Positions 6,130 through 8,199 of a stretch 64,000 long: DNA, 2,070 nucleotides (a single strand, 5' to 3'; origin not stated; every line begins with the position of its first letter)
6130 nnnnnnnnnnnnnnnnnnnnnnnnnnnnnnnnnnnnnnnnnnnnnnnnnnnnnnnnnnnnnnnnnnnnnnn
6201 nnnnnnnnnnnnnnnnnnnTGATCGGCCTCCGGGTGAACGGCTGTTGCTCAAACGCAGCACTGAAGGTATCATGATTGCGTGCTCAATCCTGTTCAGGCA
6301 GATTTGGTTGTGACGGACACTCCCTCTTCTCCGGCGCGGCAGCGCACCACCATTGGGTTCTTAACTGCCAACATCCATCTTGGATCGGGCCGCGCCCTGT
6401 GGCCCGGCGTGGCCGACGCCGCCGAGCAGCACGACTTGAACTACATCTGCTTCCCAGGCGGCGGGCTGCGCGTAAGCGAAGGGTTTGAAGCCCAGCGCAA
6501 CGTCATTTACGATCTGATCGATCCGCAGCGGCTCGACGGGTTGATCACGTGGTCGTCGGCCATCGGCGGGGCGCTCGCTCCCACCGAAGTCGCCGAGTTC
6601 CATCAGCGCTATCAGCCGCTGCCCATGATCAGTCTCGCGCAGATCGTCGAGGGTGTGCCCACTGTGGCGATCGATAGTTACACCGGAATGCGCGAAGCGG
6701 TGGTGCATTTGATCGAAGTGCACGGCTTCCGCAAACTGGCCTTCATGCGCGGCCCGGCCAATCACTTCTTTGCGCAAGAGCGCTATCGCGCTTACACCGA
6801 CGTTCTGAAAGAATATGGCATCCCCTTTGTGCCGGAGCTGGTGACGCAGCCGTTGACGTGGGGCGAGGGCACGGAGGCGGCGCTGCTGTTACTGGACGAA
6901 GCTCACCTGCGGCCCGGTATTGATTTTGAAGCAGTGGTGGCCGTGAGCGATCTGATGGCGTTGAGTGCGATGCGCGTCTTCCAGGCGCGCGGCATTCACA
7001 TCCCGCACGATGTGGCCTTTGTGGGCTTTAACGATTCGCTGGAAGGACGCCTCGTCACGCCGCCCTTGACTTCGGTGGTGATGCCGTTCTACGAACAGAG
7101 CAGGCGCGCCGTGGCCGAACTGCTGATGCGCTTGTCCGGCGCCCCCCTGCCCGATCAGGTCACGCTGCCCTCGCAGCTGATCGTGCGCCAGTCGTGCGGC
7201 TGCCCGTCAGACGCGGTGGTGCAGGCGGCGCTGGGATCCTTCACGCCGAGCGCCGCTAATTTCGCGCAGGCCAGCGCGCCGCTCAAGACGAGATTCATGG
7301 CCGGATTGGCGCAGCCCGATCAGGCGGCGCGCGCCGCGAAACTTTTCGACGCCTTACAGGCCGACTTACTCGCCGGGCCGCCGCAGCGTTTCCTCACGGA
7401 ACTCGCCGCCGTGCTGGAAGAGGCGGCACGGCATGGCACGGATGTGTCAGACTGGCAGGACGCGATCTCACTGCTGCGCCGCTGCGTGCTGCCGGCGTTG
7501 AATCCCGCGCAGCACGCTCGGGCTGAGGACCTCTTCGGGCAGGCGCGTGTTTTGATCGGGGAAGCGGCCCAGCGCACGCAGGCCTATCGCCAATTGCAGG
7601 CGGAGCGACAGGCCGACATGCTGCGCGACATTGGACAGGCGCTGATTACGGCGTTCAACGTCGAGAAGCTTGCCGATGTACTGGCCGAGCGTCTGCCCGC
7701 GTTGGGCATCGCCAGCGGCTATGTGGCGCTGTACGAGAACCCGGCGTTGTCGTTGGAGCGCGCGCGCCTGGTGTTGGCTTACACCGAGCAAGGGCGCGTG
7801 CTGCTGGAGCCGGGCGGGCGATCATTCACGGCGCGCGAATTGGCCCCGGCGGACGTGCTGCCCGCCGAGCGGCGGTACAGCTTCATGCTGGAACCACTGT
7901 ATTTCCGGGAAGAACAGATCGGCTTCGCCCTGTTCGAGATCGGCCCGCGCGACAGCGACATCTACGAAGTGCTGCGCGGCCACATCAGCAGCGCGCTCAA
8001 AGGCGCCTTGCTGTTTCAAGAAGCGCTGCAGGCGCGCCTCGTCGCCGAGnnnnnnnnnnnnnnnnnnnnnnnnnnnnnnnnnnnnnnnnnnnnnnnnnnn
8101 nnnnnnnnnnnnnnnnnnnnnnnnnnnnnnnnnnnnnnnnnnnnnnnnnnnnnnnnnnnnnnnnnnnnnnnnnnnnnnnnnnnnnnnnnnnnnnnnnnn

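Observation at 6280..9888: Fully cytoplasmic HTCS-like regulator: LacI sugar sensor fused to kinase, two receivers and an AraC output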

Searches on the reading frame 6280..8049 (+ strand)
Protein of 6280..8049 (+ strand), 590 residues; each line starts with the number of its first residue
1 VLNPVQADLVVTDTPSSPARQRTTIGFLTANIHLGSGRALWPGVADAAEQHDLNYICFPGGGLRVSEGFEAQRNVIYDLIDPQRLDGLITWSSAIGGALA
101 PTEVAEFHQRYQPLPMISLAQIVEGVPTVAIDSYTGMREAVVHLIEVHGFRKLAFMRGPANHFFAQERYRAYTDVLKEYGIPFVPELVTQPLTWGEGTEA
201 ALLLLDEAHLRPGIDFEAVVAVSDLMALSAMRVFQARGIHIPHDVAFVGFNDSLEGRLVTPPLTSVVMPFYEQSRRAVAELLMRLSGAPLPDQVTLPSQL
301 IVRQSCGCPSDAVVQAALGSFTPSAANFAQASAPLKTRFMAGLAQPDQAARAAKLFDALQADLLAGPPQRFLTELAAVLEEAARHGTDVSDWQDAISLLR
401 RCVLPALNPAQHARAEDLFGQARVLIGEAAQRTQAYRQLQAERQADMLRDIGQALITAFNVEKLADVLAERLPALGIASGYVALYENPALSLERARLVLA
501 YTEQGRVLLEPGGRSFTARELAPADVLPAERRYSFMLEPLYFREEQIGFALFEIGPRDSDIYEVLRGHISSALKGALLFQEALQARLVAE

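Call 22: search_solved_structures(query=window:6280-8049:+, max_evalue=0.01, show_alignments=2)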
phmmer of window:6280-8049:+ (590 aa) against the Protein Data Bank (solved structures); distinct sequences matched with E-value up to 0.01: 68 (the best 60 are shown).
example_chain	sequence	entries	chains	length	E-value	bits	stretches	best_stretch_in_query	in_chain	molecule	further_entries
9nt3_D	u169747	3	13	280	6.6e-33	117.5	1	21-313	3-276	Ancestral LacI Transcription Factor | LacI Transcription Factor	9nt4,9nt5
5ysz_A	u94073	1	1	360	4.3e-21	78.5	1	124-305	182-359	Transcriptional regulator, LacI family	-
2fep_A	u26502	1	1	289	2.6e-19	72.6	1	19-305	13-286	Catabolite control protein A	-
3oqo_A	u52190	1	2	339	2.7e-19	72.5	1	20-306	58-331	Catabolite control protein A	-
3oqm_A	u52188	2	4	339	2.9e-19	72.4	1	20-305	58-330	Catabolite control protein A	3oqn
1zvv_A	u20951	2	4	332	3.3e-17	65.6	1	20-305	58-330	Glucose-resistance amylase regulator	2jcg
1rzr_G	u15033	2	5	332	7.8e-17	64.4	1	20-305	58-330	Glucose-resistance amylase regulator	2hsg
1sxg_A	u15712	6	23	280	8.2e-17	64.3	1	21-305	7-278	Glucose-resistance amylase regulator | Catabolite control protein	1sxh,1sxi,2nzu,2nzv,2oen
3brq_A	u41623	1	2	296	1.4e-16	63.6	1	128-310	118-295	HTH-type transcriptional regulator ascG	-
3dbi_A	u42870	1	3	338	2e-16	63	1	128-310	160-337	SUGAR-BINDING TRANSCRIPTIONAL REGULATOR, LACI FAMILY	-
4kmr_A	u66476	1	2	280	2.3e-16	62.8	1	113-307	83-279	Transcriptional regulator, LacI family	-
9nt6_A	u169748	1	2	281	2.3e-15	59.6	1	20-312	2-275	LacI Transcription Factor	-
3bbl_A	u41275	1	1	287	3.6e-15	58.9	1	128-307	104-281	Regulatory protein of LacI family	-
3ctp_A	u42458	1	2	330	1.1e-14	57.4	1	92-287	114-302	Periplasmic binding protein/LacI transcriptional regulator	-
3k4h_A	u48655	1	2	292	2.6e-13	52.8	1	108-306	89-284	putative transcriptional regulator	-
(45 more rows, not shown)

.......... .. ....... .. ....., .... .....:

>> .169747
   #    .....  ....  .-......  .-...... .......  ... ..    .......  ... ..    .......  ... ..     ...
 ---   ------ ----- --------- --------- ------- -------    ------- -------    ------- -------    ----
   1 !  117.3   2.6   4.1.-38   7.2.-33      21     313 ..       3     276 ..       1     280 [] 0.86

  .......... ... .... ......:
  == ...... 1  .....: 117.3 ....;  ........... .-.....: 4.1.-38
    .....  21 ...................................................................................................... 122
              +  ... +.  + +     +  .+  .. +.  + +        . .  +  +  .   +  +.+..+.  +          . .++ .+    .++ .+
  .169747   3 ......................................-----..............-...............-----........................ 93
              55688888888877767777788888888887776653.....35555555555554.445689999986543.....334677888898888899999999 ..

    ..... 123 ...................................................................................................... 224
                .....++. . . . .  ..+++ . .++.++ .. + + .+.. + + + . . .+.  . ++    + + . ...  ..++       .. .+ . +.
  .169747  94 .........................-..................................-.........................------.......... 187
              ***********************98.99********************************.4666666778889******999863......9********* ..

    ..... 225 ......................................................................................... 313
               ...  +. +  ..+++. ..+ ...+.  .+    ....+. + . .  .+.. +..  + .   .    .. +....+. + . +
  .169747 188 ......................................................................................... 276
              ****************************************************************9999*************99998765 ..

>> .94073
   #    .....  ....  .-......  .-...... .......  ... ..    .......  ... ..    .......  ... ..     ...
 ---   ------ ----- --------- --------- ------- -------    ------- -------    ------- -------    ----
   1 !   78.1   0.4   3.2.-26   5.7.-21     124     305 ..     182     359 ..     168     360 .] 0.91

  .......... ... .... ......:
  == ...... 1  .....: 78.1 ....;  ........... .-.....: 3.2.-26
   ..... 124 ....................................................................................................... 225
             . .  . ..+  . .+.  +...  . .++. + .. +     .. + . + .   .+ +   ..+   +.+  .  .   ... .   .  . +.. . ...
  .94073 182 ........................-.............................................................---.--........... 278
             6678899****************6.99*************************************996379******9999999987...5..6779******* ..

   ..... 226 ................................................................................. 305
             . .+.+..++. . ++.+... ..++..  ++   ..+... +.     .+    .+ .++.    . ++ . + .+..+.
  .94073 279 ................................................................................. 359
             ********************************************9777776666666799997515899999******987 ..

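Call 23: search_protein_representatives(protein=window:6280-8049:+)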
Query: 590 residues. Proteins with E-value up to 0.001 (for the whole library): 46805; up to 1e-10: 14058; up to 1e-30: 2980. The best 150 are listed.
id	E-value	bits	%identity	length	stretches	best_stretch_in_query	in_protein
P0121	1.7e-179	614.6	54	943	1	21-590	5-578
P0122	1.7e-175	601.4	51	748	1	22-583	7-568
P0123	9.0e-167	572.6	49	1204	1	20-590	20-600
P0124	1.9e-161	555.0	50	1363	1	14-582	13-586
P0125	3.5e-159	547.5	47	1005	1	13-586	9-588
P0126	1.3e-156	539.0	50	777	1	16-585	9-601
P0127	5.4e-156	537.0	49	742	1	20-590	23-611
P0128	9.0e-156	536.3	50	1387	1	16-583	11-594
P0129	2.5e-155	534.8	52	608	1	16-551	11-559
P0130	8.2e-155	533.1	49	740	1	19-585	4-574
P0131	3.7e-154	530.9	50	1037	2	22-327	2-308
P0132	6.3e-153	526.9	46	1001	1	19-581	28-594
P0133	4.2e-152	524.2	47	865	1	19-586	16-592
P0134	8.5e-152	523.2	46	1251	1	20-582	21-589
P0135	1.5e-149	515.7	47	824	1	17-584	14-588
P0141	1.2e-146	506.1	48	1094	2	21-586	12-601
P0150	4.8e-140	484.4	43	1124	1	19-583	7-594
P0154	5.4e-139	480.9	44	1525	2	19-583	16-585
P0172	9.6e-134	463.6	41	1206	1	19-590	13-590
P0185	2.0e-131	455.9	43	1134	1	21-583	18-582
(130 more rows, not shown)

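Call 27: search_protein_families(library=pfam, proteins=[P0122, P0126, P0133, P0141, P0124, P0154, P0132, P0185, P0150], max_evalue=0.0001)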
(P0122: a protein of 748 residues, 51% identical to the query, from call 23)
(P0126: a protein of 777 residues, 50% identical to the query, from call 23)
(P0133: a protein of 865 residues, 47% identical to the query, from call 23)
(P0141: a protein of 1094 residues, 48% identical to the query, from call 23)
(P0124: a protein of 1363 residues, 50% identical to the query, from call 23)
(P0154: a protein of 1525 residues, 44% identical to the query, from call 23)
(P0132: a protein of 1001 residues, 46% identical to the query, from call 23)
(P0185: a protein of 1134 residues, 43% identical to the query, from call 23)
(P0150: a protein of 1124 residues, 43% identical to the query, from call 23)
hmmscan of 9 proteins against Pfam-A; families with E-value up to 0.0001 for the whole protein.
P0122 (748 aa): 3 families
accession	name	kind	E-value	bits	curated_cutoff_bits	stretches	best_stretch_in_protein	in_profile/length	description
PF00990.26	GGDEF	-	6.5e-50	169.5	23.8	1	586-743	2-161/161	Diguanylate cyclase, GGDEF domain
PF13377.12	Peripla_BP_3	-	2.2e-25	90.1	26.5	1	127-291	2-167/167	Periplasmic binding protein-like domain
PF00532.27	Peripla_BP_1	-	8.2e-09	35.8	22.2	1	9-270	3-261/281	Periplasmic binding proteins and sugar binding domain of LacI family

P0126 (777 aa): 4 families
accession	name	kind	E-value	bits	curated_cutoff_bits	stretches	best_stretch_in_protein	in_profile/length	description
PF13377.12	Peripla_BP_3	-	4.3e-33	115.2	26.5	1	134-299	3-167/167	Periplasmic binding protein-like domain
PF00532.27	Peripla_BP_1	-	4.2e-18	66.3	22.2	1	30-296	18-280/281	Periplasmic binding proteins and sugar binding domain of LacI family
PF01740.26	STAS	-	5.3e-15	55.5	22.6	1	658-750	2-94/106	STAS domain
PF13407.12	Peripla_BP_4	-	1.3e-08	35.1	35.1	1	143-281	123-257/258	Periplasmic binding protein domain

P0133 (865 aa): 3 families
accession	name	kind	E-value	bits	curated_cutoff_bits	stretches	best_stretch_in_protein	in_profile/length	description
PF13377.12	Peripla_BP_3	-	1.4e-35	123.3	26.5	1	145-303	7-167/167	Periplasmic binding protein-like domain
PF00015.26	MCPsignal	-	2.5e-26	93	34.6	1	688-834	21-167/172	Methyl-accepting chemotaxis protein (MCP) signalling domain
PF00532.27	Peripla_BP_1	-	1.2e-17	64.7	22.2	1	20-282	2-261/281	Periplasmic binding proteins and sugar binding domain of LacI family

P0141 (1094 aa): 6 families
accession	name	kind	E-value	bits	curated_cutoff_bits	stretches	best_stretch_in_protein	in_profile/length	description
PF13377.12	Peripla_BP_3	-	2.1e-31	109.7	26.5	1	134-299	3-167/167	Periplasmic binding protein-like domain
PF13185.12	GAF_2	-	1e-20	74.8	28.6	1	632-785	2-136/136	GAF domain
PF01590.32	GAF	-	4.1e-20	73.1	22.4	1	633-784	1-133/133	GAF domain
PF00532.27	Peripla_BP_1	-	2.9e-17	63.5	22.2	1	113-288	92-258/281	Periplasmic binding proteins and sugar binding domain of LacI family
PF13407.12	Peripla_BP_4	-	1.4e-10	41.6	35.1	1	143-282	123-258/258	Periplasmic binding protein domain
PF13492.12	GAF_3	-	2.1e-09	38.3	27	0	841-908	55-128/129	GAF domain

P0124 (1363 aa): 12 families
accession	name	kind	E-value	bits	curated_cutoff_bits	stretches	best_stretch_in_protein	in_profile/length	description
PF08448.16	PAS_4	-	4.2e-46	156.1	23.1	3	607-716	4-110/110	PAS fold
PF00989.32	PAS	-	1.2e-37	128.9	22.6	3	726-838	1-113/113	PAS fold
PF13426.13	PAS_9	-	4.1e-34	117.4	27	3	737-840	2-103/103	PAS domain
PF13377.12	Peripla_BP_3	-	7.3e-33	114.4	26.5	1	144-305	6-167/167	Periplasmic binding protein-like domain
PF13185.12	GAF_2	-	2.5e-27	96.2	28.6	2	1016-1153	4-136/136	GAF domain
PF01590.32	GAF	-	1.1e-19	71.7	22.4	2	1016-1151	2-132/133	GAF domain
PF13188.13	PAS_8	-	2.4e-18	65.8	21.8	2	854-893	2-43/65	PAS domain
PF00532.27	Peripla_BP_1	-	2.1e-14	54.1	22.2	1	22-299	2-277/281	Periplasmic binding proteins and sugar binding domain of LacI family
PF08447.18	PAS_3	-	2.3e-12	47.4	25.6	1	749-835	2-89/89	PAS fold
PF13492.12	GAF_3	-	2.8e-11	44.4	27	1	1109-1153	84-128/129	GAF domain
PF13407.12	Peripla_BP_4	-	4.4e-11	43.2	35.1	1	148-287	122-257/258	Periplasmic binding protein domain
PF12860.13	PAS_7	-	2.3e-06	28.2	27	0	861-893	3-35/115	PAS fold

P0154 (1525 aa): 13 families
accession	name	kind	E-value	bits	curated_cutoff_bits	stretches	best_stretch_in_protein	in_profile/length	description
PF13185.12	GAF_2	-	5.8e-51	172.7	28.6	3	1178-1319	1-136/136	GAF domain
PF01590.32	GAF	-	4.3e-48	163.6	22.4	3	1180-1318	1-133/133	GAF domain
PF08448.16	PAS_4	-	6.2e-44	149.2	23.1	2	1042-1153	2-110/110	PAS fold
PF13377.12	Peripla_BP_3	-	9.7e-35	120.5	26.5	1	139-301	2-167/167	Periplasmic binding protein-like domain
PF13492.12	GAF_3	-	4.3e-26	92.3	27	3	1180-1320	1-129/129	GAF domain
PF13426.13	PAS_9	-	5.5e-25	88.1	27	3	608-704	3-103/103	PAS domain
PF00989.32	PAS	-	1.6e-22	80.1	22.6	3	597-690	2-99/113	PAS fold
PF13188.13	PAS_8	-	2.7e-16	59.2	21.8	1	597-647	2-47/65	PAS domain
PF00532.27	Peripla_BP_1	-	4.8e-13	49.6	22.2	1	67-269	44-249/281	Periplasmic binding proteins and sugar binding domain of LacI family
PF13407.12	Peripla_BP_4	-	3.3e-12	46.9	35.1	1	22-284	1-258/258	Periplasmic binding protein domain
PF15714.11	SpoVT_C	-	5.7e-06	26.9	27.5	0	831-877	78-125/128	Stage V sporulation protein T C-terminal, transcription factor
PF13596.12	PAS_10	-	5.2e-05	24.3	22.1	0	909-1021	1-106/106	PAS domain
PF11849.14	DUF3369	-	8.5e-05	23.3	27.2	0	1295-1327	136-168/168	Domain of unknown function (DUF3369)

P0132 (1001 aa): 6 families
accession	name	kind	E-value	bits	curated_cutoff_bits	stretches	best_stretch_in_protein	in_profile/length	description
PF13377.12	Peripla_BP_3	-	8e-34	117.6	26.5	1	152-315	3-166/167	Periplasmic binding protein-like domain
PF13185.12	GAF_2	-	4e-31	108.5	28.6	2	631-770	3-136/136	GAF domain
PF01590.32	GAF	-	6.5e-25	88.6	22.4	2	631-769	1-133/133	GAF domain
PF13492.12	GAF_3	-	1.5e-16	61.5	27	1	631-771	1-129/129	GAF domain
PF00532.27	Peripla_BP_1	-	4.3e-15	56.4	22.2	1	85-308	49-275/281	Periplasmic binding proteins and sugar binding domain of LacI family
PF13407.12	Peripla_BP_4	-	1.3e-05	25.3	35.1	1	161-267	123-223/258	Periplasmic binding protein domain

P0185 (1134 aa): 10 families
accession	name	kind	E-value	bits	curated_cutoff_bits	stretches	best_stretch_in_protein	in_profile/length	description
PF13377.12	Peripla_BP_3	-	1.8e-34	119.7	26.5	1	144-300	7-167/167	Periplasmic binding protein-like domain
PF12833.13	HTH_18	-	8.1e-19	68.1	33.6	1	1050-1130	1-80/80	Helix-turn-helix domain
PF08448.16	PAS_4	-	8.6e-17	61.8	23.1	1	607-717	2-109/110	PAS fold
PF00532.27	Peripla_BP_1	-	6.2e-12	46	22.2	1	21-296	3-279/281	Periplasmic binding proteins and sugar binding domain of LacI family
PF13426.13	PAS_9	-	2.4e-09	37.8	27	1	610-714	1-102/103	PAS domain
PF00165.29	HTH_AraC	-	4.7e-08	33.4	26.6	1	1093-1129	7-42/42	Bacterial regulatory helix-turn-helix proteins, AraC family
PF13407.12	Peripla_BP_4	-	1.2e-07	32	35.1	1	148-278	123-253/258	Periplasmic binding protein domain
PF00989.32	PAS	-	1.5e-06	28.7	22.6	1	602-713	3-113/113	PAS fold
PF13188.13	PAS_8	-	4.3e-05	23.7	21.8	0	603-653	4-54/65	PAS domain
PF17853.6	GGDEF_2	-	4.7e-05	24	24.5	0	823-887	56-114/116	GGDEF-like domain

P0150 (1124 aa): 14 families
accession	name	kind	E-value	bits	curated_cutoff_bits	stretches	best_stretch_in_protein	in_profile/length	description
PF00158.32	Sigma54_activat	-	1.1e-61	207.9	20.2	1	802-968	1-167/168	Sigma-54 interaction domain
PF13377.12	Peripla_BP_3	-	5.3e-34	118.1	26.5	1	130-295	3-167/167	Periplasmic binding protein-like domain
PF14532.12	Sigma54_activ_2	-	3.5e-22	79.6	25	1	803-973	1-138/138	Sigma-54 interaction domain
PF25601.1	AAA_lid_14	-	4.7e-12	46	27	1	974-1045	1-61/87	AAA+ ATPase lid domain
PF00532.27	Peripla_BP_1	-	6e-10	39.5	22.2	1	62-286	48-274/281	Periplasmic binding proteins and sugar binding domain of LacI family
PF07728.20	AAA_5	-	1.9e-09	38.1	22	1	825-946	1-125/139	AAA domain (dynein-related subfamily)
PF01078.27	Mg_chelatase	-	1.9e-09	37.7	20.3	1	819-943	18-157/207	Magnesium chelatase, subunit ChlI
PF02954.25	HTH_8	-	3.8e-07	30.2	22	1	1078-1118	2-42/42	Bacterial regulatory protein, Fis family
PF13188.13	PAS_8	-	8.4e-07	29.1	21.8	1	659-699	2-40/65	PAS domain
PF07724.20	AAA_2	-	1.1e-06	29.3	27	1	824-954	4-135/166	AAA domain (Cdc48 subfamily)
PF13426.13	PAS_9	-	1.9e-06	28.6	27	1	669-767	2-103/103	PAS domain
PF13407.12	Peripla_BP_4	-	3.6e-06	27.2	35.1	1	135-277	121-257/258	Periplasmic binding protein domain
PF00004.35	AAA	-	1.2e-05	26.2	21.2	1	826-944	1-110/131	ATPase family associated with various cellular activities (AAA)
PF00989.32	PAS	-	2.7e-05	24.6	22.6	1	659-764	2-112/113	PAS fold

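Call 71: find_homologous_proteins(query=P0172, max_evalue=1e-30)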
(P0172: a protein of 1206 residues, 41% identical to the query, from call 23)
Query P0172 (1206 aa): 145 proteins with E <= 1e-30 among 8000 candidates; the best 120 are listed.
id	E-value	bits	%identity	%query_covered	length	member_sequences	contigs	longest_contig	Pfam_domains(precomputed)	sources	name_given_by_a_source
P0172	0.0e+0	2739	100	100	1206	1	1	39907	PF12833.14,PF13377.13,PF00532.28,PF02518.32,PF00512.32,PF00165.30,PF00072.31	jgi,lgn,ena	-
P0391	0.0e+0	1505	58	99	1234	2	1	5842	PF12833.14,PF13377.13,PF00532.28,PF02518.32,PF00512.32,PF00165.30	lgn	-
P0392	0.0e+0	1451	55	99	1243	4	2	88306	PF12833.14,PF13377.13,PF00532.28,PF02518.32,PF00512.32,PF00165.30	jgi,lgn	jgi:signal transduction histidine kinase/DNA-binding LacI/PurR family transcriptional regulator/AraC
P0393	0.0e+0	1123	46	99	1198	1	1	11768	PF12833.14,PF13377.13,PF00532.28,PF02518.32,PF00512.32,PF00165.30,PF00072.31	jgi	jgi:signal transduction histidine kinase/DNA-binding LacI/PurR family transcriptional regulator/AraC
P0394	0.0e+0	1116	46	98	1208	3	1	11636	PF12833.14,PF13377.13,PF00532.28,PF02518.32,PF00512.32,PF00165.30,PF00072.31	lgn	-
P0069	0.0e+0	1110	45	99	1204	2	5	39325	PF12833.14,PF13377.13,PF00532.28,PF02518.32,PF00512.32,PF00165.30,PF00072.31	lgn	-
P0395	0.0e+0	1105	45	99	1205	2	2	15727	PF12833.14,PF13377.13,PF00532.28,PF02518.32,PF00512.32,PF00165.30,PF00072.31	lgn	-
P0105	0.0e+0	1104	45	100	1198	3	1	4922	PF12833.14,PF13377.13,PF00532.28,PF02518.32,PF00512.32,PF00165.30,PF00072.31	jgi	-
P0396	0.0e+0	1097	44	99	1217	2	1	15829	PF12833.14,PF13377.13,PF00532.28,PF02518.32,PF00512.32,PF00165.30,PF00072.31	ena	-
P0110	0.0e+0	1091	44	98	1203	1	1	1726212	PF12833.14,PF13377.13,PF00532.28,PF02518.32,PF00512.32,PF00165.30,PF00072.31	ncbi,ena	-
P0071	0.0e+0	1089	45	98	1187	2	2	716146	PF12833.14,PF13377.13,PF00532.28,PF02518.32,PF00512.32,PF00165.30,PF00072.31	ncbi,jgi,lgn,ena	-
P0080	0.0e+0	1089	45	99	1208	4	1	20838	PF12833.14,PF13377.13,PF00532.28,PF02518.32,PF00512.32,PF00165.30,PF00072.31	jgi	-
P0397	0.0e+0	1086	44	99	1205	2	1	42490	PF12833.14,PF13377.13,PF00532.28,PF02518.32,PF00512.32,PF00165.30,PF00072.31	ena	-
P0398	0.0e+0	1082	45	98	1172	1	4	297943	PF12833.14,PF13377.13,PF00532.28,PF02518.32,PF00512.32,PF00165.30,PF00072.31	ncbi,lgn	-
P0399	0.0e+0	1082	45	99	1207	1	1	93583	PF12833.14,PF13377.13,PF00532.28,PF02518.32,PF00512.32,PF00165.30,PF00072.31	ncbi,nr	ncbi:MAG: substrate-binding domain-containing protein [Anaerolineales bacterium]|nr:substrate-bindin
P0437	6.8e-277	940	42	98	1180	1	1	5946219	PF12833.14,PF13377.13,PF00532.28,PF02518.32,PF00512.32,PF00165.30,PF00072.31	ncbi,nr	ncbi:MAG: substrate-binding domain-containing protein [Anaerolineaceae bacterium]|nr:substrate-bindi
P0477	2.8e-139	484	33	98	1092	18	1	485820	PF12833.14,PF13377.13,PF00165.30,PF00072.31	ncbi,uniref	ncbi:substrate-binding domain-containing protein [Streptomyces harbinensis]|uniref:substrate-binding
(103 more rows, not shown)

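Call 72: find_encoding_contigs(protein=P0172, flank=9000, max_places=1)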
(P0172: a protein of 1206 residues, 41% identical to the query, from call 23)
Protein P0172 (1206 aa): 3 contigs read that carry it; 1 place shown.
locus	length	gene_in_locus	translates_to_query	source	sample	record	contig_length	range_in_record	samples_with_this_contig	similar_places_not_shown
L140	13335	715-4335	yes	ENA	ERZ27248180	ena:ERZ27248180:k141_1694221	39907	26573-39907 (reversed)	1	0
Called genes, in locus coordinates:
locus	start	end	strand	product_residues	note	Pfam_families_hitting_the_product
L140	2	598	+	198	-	?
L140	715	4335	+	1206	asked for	PF00532:Peripla_BP_1, PF13377:Peripla_BP_3, PF00512:HisKA, PF02518:HATPase_c, PF00072:Response_reg (weak), PF12833:HTH_18, PF00165:HTH_AraC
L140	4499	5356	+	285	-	PF00528:BPD_transp_1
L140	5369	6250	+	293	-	PF00528:BPD_transp_1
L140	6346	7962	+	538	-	PF01547:SBP_bac_1, PF13416:SBP_bac_8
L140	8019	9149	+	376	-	PF07470:Glyco_hydro_88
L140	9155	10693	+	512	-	PF12708:Pect-lyase_RHGA_epim, PF00295:Glyco_hydro_28, PF05048:NosD (faint), PF13229:Beta_helix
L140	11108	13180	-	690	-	PF00456:Transketolase_N, PF02779:Transket_pyr (weak), PF02780:Transketolase_C, PF22613:Transketolase_C_1 (weak)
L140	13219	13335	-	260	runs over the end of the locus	PF01047:MarR (weak), PF09339:HTH_IclR, PF01614:IclR_C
